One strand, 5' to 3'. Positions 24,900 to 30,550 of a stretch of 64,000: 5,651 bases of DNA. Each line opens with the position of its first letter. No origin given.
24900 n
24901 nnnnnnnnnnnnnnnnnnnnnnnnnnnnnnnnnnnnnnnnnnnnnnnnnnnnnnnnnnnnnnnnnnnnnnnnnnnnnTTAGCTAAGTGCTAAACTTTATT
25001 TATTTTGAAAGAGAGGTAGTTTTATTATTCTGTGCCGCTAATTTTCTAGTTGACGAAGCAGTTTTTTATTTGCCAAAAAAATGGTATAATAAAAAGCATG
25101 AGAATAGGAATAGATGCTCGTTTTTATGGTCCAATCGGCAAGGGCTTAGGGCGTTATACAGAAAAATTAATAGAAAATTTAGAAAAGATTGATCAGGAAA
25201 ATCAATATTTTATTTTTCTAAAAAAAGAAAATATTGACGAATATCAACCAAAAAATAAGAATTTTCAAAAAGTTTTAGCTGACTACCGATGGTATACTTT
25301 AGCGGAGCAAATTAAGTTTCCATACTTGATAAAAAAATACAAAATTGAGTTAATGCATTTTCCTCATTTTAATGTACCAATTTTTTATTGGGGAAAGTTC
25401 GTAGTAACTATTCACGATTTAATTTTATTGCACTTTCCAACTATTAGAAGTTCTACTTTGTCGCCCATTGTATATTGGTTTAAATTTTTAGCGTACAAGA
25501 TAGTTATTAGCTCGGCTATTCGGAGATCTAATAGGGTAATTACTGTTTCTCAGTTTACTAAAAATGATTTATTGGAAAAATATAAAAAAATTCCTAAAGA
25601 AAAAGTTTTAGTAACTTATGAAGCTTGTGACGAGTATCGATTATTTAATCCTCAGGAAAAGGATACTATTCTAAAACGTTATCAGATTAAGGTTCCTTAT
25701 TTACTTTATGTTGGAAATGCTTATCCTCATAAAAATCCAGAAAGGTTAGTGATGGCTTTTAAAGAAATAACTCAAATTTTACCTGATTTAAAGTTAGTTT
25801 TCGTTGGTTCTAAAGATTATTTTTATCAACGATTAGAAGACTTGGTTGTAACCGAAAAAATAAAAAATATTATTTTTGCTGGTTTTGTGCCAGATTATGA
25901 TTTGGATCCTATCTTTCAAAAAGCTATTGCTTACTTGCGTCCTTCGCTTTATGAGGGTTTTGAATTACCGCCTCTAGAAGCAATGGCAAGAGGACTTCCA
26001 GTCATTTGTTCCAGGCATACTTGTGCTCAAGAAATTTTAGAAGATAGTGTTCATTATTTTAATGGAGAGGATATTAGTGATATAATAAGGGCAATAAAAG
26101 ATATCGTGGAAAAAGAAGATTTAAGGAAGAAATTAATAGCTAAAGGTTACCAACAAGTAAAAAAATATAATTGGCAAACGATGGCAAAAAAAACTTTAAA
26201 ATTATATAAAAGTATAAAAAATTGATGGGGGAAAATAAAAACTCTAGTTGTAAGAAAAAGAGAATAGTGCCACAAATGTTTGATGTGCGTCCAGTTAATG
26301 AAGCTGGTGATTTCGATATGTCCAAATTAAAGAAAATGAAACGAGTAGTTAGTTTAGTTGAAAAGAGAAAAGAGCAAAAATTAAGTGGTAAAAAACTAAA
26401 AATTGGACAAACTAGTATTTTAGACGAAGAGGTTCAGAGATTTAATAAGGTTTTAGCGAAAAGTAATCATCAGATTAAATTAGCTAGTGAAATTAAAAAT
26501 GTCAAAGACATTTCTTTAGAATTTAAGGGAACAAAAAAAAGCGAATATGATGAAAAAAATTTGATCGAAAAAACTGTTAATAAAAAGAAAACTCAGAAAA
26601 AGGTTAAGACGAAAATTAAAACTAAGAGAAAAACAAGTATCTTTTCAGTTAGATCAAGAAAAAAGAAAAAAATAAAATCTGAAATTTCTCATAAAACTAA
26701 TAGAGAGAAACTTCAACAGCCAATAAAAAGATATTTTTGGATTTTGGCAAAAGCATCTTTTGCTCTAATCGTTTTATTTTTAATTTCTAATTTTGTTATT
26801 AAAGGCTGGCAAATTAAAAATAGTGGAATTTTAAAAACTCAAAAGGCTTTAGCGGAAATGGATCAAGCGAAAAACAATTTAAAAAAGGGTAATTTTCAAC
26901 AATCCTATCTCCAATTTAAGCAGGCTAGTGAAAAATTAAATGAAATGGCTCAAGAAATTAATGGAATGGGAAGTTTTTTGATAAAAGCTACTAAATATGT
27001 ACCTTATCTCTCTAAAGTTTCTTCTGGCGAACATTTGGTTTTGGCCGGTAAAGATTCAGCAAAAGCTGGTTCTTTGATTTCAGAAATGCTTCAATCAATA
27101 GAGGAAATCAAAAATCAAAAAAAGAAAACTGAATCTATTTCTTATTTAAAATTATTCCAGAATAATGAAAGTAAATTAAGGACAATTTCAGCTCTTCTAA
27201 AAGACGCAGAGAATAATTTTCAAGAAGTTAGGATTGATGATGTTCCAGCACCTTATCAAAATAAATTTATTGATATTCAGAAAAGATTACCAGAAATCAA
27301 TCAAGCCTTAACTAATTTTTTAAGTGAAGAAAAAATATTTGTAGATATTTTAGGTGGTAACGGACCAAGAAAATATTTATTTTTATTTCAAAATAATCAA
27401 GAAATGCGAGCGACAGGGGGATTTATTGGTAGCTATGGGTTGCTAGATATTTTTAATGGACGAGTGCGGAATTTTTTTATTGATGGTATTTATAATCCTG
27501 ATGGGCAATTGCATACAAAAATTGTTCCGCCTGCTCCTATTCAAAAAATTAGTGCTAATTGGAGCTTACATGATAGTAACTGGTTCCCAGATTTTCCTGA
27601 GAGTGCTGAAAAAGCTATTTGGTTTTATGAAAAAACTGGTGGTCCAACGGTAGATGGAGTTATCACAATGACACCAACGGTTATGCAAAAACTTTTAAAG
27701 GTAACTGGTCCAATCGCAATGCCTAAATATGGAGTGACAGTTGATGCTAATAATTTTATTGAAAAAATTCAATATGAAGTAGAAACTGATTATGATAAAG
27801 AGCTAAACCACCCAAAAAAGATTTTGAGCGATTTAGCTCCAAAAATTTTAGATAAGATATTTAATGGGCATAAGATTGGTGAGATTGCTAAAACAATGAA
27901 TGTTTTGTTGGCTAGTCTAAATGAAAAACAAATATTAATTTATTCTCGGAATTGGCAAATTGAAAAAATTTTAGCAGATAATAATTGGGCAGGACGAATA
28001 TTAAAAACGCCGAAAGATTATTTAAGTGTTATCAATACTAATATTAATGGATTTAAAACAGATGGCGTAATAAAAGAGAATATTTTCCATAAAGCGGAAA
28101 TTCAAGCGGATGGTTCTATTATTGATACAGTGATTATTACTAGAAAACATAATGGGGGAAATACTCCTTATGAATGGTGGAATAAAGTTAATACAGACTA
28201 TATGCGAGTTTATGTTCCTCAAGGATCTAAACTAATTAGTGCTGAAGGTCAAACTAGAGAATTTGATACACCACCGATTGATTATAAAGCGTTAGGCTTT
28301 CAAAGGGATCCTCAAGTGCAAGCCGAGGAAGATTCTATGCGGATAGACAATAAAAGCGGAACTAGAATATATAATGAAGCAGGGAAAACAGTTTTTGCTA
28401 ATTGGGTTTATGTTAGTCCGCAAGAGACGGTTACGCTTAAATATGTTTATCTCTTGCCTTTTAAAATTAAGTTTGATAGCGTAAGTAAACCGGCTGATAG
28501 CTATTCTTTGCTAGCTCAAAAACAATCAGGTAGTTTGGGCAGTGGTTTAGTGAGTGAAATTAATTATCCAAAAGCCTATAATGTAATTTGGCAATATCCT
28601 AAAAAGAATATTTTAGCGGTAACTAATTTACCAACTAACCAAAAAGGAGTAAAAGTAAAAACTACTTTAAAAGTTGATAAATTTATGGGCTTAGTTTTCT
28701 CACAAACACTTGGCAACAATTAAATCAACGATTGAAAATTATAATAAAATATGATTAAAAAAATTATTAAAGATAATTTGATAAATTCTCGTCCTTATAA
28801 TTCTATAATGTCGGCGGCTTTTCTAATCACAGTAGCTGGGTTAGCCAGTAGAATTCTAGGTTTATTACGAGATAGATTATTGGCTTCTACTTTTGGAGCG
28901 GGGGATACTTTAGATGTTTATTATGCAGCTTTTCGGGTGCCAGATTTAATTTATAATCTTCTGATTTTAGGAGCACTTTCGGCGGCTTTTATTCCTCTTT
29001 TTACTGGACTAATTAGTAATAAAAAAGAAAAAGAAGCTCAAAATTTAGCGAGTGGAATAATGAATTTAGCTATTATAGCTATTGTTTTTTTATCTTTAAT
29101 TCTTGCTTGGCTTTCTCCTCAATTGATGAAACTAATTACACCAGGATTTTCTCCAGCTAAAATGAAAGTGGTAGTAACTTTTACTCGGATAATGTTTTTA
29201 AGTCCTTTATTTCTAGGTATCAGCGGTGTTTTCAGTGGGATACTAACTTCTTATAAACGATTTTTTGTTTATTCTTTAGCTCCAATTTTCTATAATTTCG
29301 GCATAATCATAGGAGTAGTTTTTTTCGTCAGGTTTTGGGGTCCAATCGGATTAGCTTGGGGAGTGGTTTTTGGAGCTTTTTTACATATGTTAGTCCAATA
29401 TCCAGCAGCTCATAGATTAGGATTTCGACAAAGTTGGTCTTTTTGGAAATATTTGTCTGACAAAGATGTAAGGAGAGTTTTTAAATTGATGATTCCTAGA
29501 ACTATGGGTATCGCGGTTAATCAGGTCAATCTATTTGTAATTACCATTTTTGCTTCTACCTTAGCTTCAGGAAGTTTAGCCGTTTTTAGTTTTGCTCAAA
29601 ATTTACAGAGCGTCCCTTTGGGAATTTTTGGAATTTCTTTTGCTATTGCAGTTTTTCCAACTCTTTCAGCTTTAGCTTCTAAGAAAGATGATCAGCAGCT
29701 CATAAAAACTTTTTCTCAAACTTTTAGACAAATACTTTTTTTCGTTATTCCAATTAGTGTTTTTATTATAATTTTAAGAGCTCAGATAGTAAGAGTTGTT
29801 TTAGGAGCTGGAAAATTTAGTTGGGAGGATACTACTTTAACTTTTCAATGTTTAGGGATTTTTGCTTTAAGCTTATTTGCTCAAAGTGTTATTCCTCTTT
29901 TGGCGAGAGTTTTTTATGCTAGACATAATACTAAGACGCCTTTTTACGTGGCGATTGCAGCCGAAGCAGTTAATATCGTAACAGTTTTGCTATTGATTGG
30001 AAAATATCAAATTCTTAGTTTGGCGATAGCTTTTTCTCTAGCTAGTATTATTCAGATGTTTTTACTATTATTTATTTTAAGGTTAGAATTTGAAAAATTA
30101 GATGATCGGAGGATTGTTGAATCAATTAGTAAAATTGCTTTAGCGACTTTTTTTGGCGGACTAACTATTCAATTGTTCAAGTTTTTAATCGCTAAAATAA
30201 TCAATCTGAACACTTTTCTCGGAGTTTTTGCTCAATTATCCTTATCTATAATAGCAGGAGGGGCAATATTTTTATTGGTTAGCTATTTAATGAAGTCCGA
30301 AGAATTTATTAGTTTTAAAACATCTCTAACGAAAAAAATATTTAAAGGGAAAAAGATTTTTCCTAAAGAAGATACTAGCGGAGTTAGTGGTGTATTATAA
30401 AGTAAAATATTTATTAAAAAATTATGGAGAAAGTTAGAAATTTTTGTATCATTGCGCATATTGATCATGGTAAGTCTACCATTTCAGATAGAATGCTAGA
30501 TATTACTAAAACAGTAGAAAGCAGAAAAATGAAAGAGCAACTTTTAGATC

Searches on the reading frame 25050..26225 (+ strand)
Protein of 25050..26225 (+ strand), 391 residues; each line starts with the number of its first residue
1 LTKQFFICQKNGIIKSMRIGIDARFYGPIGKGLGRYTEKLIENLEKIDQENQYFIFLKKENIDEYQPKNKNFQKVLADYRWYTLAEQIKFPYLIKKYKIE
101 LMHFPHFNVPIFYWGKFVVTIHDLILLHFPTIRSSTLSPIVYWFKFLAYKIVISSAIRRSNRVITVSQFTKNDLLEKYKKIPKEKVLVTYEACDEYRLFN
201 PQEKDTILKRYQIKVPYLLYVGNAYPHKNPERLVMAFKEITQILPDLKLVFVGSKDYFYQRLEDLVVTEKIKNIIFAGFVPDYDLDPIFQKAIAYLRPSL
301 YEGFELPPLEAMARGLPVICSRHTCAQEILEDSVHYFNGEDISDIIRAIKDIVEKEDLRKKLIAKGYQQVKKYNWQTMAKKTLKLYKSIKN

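Call 68: search_protein_families(library=pfam, proteins=[window:25050-26225:+])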
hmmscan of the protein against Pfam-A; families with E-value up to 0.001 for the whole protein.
window:25050-26225:+ (391 aa): 5 families
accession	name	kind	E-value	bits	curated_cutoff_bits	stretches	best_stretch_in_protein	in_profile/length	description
PF00534.26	Glycos_transf_1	-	2.8e-29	102.3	26.4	1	214-368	14-171/172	Glycosyl transferases group 1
PF13692.12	Glyco_trans_1_4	-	7.3e-23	81.8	27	1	216-354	2-141/142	Glycosyl transferases group 1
PF13439.12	Glyco_transf_4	-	2.3e-11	44.5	28.5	1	32-193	3-166/170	Glycosyltransferase Family 4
PF13524.12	Glyco_trans_1_2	-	1e-09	38.9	25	1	244-382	12-142/144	Glycosyl transferase-like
PF20706.3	GT4-conflict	-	4.2e-07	29.7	26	1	289-350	279-337/385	Family 4 Glycosyltransferase in conflict systems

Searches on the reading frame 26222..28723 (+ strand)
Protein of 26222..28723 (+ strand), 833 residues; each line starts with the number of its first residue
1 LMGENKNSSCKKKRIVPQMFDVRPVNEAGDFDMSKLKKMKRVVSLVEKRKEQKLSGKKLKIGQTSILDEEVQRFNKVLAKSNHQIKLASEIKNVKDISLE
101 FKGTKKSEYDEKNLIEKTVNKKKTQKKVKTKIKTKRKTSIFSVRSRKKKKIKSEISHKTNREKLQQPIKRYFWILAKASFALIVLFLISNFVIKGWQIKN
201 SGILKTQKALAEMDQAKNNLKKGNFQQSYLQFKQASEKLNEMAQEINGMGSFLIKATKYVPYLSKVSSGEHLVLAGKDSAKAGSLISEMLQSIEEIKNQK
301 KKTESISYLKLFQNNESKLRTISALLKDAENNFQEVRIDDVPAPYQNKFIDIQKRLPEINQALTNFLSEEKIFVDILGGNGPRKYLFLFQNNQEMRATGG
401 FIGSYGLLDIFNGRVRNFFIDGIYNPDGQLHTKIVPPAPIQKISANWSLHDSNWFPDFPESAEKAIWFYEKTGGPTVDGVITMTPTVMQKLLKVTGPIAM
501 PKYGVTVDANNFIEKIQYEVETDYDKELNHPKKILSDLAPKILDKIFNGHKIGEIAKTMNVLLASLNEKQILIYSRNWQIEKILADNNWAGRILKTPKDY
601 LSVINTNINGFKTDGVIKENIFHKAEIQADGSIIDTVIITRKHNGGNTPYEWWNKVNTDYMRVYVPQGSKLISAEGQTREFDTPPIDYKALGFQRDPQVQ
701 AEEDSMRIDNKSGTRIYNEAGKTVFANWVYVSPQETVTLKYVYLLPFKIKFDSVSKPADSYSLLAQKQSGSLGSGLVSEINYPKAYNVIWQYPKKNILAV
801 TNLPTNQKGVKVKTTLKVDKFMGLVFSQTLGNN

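Call 68: search_protein_families(library=pfam, proteins=[window:26222-28723:+])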
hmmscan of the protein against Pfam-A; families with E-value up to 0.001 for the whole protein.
window:26222-28723:+ (833 aa): 1 family
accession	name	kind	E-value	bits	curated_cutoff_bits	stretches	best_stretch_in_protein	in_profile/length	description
PF13196.11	DUF4012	-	5.3e-32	111.7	28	1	380-519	1-142/144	Protein of unknown function (DUF4012)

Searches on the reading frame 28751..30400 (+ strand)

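Call 68: search_protein_families(library=pfam, proteins=[window:28751-30400:+])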
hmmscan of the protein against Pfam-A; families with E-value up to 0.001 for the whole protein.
window:28751-30400:+ (549 aa): 4 families
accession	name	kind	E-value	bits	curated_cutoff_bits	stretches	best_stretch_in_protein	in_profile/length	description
PF03023.19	MurJ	-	8.4e-96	321.7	27.4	1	44-478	1-434/451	Lipid II flippase MurJ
PF13440.11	Polysacc_synt_3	-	1.1e-10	41.8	23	1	94-353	41-286/293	Polysaccharide biosynthesis protein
PF01554.23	MatE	-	9.2e-10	38.9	24.9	2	258-411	10-158/161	MatE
PF01943.22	Polysacc_synt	-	5.7e-08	33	28.2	1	92-307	64-272/274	Polysaccharide biosynthesis protein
